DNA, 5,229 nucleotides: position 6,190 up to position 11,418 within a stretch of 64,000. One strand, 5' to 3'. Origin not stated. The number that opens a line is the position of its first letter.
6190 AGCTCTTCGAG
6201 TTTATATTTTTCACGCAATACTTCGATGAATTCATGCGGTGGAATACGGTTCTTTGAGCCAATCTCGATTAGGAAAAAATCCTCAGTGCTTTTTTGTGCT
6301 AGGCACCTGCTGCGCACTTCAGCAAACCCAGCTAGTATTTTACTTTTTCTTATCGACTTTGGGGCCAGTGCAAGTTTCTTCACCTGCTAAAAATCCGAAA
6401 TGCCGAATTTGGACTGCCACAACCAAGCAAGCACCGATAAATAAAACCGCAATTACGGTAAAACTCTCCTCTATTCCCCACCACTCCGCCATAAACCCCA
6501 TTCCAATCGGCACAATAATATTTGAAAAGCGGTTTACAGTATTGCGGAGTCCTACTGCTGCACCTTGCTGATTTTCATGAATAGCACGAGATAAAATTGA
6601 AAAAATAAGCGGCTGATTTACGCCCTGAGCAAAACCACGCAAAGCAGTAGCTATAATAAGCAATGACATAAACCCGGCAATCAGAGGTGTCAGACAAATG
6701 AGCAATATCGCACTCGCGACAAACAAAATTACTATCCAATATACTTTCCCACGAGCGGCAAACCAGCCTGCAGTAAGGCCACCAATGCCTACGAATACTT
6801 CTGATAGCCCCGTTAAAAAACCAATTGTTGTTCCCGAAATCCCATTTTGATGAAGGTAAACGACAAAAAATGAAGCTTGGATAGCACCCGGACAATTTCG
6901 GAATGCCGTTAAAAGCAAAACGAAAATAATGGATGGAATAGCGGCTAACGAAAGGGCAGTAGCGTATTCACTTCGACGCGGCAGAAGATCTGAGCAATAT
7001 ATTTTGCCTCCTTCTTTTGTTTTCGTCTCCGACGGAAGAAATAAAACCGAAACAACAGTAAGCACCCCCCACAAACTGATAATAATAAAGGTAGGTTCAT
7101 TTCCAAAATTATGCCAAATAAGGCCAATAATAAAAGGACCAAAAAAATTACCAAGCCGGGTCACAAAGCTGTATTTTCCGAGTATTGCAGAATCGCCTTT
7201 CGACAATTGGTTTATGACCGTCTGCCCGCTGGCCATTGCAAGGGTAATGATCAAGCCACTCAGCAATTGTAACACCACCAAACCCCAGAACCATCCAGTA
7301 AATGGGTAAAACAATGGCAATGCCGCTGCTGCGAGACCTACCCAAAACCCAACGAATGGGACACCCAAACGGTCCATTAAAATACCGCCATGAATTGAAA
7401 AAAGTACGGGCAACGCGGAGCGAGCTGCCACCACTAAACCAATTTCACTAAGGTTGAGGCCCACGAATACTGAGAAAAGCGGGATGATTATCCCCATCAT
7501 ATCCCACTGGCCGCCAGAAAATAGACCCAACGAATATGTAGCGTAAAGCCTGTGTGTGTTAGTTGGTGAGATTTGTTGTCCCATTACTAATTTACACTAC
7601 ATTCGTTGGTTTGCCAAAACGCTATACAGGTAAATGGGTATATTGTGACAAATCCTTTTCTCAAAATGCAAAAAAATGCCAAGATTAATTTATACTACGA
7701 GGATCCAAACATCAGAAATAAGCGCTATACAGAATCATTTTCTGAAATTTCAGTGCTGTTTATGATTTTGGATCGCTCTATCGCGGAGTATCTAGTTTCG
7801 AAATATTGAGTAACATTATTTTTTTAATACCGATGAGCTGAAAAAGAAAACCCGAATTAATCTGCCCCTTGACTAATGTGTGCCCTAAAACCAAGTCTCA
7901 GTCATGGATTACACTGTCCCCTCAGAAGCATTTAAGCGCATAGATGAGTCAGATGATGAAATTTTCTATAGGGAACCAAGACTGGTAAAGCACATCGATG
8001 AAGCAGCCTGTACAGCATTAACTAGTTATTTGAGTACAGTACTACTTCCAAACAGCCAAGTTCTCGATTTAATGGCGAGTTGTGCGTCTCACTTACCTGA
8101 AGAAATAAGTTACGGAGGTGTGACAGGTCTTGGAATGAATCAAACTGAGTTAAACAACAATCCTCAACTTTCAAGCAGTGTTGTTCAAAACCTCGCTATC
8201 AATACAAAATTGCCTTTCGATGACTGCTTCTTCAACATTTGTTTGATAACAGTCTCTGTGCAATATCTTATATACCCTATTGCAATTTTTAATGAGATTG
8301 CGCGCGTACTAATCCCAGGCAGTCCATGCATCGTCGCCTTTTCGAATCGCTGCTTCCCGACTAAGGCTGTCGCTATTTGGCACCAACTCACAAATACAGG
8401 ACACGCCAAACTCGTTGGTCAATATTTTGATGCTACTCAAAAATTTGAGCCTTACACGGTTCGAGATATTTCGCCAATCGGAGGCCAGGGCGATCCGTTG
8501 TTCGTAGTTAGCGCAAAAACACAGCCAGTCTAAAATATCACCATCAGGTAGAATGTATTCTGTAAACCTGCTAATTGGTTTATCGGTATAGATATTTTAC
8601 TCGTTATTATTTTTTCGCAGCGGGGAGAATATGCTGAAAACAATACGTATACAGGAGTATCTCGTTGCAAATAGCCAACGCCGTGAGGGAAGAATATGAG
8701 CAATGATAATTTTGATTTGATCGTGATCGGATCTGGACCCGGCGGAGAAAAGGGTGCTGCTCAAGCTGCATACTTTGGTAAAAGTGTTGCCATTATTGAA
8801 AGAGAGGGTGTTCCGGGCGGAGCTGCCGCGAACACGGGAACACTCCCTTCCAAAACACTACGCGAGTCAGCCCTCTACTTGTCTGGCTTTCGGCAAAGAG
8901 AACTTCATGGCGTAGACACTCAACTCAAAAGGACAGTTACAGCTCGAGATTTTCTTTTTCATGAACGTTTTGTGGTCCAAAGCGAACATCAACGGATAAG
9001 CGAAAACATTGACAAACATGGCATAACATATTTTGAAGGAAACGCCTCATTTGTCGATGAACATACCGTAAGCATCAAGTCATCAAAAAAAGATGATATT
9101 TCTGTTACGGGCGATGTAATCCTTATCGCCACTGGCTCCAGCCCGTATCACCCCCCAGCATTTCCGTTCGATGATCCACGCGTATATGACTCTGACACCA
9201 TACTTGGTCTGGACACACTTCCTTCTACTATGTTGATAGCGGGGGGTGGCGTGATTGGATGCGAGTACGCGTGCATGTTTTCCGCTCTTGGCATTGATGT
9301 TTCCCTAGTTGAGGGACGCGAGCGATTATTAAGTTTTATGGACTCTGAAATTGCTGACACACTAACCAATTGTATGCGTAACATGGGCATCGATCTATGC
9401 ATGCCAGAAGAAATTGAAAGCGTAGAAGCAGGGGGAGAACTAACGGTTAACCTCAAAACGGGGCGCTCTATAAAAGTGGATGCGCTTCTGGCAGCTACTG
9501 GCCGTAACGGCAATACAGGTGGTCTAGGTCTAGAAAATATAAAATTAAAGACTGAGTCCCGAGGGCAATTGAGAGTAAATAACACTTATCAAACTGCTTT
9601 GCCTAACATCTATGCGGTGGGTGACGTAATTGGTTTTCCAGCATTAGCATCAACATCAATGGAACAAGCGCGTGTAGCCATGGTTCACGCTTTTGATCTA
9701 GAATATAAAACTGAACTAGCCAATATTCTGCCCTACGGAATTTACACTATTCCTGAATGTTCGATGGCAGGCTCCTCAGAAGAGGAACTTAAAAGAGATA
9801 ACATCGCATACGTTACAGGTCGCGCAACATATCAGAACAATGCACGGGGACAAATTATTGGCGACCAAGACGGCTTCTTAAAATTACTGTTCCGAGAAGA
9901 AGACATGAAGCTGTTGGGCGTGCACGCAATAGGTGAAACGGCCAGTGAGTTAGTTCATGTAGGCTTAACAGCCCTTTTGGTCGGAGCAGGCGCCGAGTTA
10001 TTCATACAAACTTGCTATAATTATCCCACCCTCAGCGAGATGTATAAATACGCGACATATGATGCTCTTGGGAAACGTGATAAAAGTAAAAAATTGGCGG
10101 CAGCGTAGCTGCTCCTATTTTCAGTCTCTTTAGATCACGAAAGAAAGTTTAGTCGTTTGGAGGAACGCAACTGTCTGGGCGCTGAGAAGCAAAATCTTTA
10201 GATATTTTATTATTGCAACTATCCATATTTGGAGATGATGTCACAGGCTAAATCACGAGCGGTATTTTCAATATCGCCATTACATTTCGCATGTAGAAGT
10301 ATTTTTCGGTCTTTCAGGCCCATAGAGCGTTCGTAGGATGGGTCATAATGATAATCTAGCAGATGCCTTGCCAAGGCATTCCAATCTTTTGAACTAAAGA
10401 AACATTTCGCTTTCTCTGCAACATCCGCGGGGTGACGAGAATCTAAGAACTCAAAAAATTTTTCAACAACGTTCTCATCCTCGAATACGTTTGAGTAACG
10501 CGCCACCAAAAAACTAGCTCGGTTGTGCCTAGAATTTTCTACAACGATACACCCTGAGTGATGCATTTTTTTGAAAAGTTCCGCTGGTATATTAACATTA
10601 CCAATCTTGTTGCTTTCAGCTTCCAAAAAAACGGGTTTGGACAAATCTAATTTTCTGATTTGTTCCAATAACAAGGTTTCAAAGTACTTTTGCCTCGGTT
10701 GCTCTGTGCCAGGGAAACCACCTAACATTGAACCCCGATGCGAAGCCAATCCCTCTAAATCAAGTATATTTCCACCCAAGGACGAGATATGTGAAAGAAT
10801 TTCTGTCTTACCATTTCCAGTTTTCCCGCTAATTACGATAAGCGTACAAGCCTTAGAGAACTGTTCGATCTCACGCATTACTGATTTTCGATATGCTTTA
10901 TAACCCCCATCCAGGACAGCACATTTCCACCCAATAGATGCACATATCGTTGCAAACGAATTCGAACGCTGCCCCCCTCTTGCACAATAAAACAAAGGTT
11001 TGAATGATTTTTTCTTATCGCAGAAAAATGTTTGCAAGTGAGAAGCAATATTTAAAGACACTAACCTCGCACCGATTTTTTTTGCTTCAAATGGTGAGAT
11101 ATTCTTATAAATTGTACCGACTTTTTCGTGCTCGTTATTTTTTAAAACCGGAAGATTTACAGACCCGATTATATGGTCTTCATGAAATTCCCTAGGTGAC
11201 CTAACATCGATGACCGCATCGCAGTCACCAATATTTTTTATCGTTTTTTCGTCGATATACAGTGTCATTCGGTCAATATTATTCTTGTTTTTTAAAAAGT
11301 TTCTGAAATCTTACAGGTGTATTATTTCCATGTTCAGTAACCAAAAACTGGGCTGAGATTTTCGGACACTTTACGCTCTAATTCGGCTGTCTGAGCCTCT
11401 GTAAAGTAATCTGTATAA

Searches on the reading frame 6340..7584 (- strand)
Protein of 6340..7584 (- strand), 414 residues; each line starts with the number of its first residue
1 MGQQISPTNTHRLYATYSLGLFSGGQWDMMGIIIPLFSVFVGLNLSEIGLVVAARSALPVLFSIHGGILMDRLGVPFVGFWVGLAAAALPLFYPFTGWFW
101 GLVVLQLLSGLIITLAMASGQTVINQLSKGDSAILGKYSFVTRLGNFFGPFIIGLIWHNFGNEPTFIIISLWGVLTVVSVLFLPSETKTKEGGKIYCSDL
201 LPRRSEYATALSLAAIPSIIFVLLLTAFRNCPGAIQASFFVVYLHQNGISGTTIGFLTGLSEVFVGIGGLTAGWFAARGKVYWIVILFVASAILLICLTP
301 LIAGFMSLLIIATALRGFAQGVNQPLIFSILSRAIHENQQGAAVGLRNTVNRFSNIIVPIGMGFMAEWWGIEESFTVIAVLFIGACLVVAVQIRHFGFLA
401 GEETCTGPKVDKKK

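Call 78: search_protein_families(library=pfam, proteins=[window:6340-7584:-], max_evalue=0.00001)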
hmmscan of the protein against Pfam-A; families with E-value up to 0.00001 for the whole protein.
window:6340-7584:- (414 aa): 2 families
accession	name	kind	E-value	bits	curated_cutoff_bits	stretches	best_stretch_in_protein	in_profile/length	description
PF07690.21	MFS_1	-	2.6e-31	109.2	33.4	2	234-390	13-169/347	Major Facilitator Superfamily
PF12832.13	MFS_1_like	-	3.9e-07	29.9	25.2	1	171-349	164-344/373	MFS_1 like family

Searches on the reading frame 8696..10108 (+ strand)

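Call 78: search_protein_families(library=pfam, proteins=[window:8696-10108:+], max_evalue=0.00001)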
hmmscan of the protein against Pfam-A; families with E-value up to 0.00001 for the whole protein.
window:8696-10108:+ (470 aa): 6 families
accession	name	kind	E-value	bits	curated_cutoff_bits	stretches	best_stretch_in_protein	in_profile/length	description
PF07992.20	Pyr_redox_2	-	5.1e-57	193.9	26.1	1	6-325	1-291/291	Pyridine nucleotide-disulphide oxidoreductase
PF02852.28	Pyr_redox_dim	-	5.9e-24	84.8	25.3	1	346-453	2-109/110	Pyridine nucleotide-disulphide oxidoreductase, dimerisation domain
PF00070.33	Pyr_redox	-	3.6e-19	69.5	22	1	179-251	2-77/82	Pyridine nucleotide-disulphide oxidoreductase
PF13738.12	Pyr_redox_3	-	2.1e-08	34.2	30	1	9-309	1-305/305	Pyridine nucleotide-disulphide oxidoreductase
PF12831.13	FAD_oxidored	-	8.7e-08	32.3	27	1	7-75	1-70/416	FAD dependent oxidoreductase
PF03486.20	HI0933_like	-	9.9e-06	25.6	50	0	7-41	2-36/244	HI0933-like protein Rossmann domain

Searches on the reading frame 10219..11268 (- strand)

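Call 78: search_protein_families(library=pfam, proteins=[window:10219-11268:-], max_evalue=0.00001)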
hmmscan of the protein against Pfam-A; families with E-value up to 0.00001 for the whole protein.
window:10219-11268:- (349 aa): 1 family
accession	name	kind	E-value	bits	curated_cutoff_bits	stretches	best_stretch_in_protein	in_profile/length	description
PF00581.25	Rhodanese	-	2e-12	47.9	22.2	1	11-128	7-101/102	Rhodanese-like domain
